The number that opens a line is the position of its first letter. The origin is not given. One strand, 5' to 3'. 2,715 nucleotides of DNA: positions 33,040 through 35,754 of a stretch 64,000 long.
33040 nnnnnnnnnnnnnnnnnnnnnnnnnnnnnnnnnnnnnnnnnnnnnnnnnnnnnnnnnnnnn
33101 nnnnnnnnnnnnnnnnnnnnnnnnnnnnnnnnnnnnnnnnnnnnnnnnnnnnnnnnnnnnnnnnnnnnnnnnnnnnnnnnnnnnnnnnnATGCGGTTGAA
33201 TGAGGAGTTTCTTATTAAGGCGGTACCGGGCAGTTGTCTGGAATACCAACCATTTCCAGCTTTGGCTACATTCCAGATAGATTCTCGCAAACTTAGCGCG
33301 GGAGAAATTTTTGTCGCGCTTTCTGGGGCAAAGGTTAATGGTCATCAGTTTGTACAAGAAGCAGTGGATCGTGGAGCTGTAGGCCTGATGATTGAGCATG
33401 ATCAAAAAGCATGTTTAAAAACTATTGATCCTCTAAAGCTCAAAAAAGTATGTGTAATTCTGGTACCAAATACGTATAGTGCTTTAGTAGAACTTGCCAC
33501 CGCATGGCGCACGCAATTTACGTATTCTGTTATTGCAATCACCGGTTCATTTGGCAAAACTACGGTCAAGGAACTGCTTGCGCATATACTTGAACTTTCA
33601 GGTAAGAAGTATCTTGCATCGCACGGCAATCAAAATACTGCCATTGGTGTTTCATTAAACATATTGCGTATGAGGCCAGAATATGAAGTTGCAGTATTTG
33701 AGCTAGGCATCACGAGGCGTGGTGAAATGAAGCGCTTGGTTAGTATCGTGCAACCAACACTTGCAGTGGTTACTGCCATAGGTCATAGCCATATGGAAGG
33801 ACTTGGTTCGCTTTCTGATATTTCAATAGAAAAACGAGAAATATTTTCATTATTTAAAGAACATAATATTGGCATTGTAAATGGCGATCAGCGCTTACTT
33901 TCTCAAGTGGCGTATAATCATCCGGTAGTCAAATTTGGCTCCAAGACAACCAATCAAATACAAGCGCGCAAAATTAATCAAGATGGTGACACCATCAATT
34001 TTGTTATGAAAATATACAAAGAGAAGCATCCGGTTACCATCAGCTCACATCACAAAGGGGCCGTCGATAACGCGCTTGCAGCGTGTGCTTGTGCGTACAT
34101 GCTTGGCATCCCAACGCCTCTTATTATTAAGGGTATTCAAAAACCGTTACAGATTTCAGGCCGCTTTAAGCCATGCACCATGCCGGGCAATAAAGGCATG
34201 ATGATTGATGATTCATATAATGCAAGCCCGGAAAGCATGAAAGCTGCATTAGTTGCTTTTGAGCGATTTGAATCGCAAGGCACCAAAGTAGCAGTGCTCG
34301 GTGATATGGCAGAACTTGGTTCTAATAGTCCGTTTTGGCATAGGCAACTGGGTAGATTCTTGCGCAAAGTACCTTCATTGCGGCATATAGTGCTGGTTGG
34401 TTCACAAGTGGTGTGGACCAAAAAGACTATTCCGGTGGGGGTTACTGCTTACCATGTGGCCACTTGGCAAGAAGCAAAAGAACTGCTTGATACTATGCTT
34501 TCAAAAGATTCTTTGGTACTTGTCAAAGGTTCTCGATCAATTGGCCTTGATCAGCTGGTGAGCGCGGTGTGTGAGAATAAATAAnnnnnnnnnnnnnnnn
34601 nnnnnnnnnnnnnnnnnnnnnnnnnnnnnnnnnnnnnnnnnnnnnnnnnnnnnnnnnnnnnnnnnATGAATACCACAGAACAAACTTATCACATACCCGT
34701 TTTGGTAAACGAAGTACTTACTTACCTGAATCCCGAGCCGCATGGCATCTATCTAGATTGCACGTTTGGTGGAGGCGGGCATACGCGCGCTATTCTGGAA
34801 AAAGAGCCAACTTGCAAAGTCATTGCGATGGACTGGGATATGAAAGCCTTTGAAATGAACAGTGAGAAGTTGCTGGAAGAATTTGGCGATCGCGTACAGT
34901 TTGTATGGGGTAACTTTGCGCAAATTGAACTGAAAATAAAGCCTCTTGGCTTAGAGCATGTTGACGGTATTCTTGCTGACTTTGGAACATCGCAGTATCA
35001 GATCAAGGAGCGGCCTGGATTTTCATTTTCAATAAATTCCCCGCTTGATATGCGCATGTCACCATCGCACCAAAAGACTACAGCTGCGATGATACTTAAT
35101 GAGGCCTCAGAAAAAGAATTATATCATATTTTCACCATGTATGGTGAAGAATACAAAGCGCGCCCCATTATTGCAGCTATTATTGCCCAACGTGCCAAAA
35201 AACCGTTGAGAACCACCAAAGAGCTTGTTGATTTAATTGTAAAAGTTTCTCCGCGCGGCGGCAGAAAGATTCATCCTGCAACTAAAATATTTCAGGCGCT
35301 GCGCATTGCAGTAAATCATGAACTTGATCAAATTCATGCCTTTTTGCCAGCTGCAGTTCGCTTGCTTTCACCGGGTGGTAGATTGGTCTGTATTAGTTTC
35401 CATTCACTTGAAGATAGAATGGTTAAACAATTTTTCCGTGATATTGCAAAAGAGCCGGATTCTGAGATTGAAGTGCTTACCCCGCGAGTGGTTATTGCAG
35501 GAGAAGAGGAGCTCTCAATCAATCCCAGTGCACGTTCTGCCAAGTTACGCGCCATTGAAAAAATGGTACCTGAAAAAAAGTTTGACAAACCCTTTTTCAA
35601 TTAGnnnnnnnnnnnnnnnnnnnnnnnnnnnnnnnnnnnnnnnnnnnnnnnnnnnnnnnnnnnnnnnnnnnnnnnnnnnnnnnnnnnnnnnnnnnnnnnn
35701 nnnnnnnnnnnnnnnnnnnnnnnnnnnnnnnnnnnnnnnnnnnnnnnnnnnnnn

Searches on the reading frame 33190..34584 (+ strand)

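Call 51: search_protein_families(library=pfam, proteins=[window:33190-34584:+], max_evalue=0.001)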
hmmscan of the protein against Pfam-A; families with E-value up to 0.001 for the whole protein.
window:33190-34584:+ (464 aa): 3 families
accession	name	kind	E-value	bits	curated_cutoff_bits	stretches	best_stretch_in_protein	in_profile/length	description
PF08245.18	Mur_ligase_M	-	7.8e-36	124.4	24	1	117-302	1-200/200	Mur ligase middle domain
PF02875.26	Mur_ligase_C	-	4e-15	57.2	28.4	1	325-449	2-127/127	Mur ligase, glutamate ligase domain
PF01225.30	Mur_ligase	-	5.4e-08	33.5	21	1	29-105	6-93/95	Mur ligase family, catalytic domain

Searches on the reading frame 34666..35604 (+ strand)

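Call 51: search_protein_families(library=pfam, proteins=[window:34666-35604:+], max_evalue=0.001)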
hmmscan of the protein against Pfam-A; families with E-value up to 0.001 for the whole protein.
window:34666-35604:+ (312 aa): 1 family
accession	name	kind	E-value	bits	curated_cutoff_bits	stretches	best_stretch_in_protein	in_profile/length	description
PF01795.25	Methyltransf_5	-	3.1e-94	316.4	27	1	8-299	3-308/309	MraW methylase family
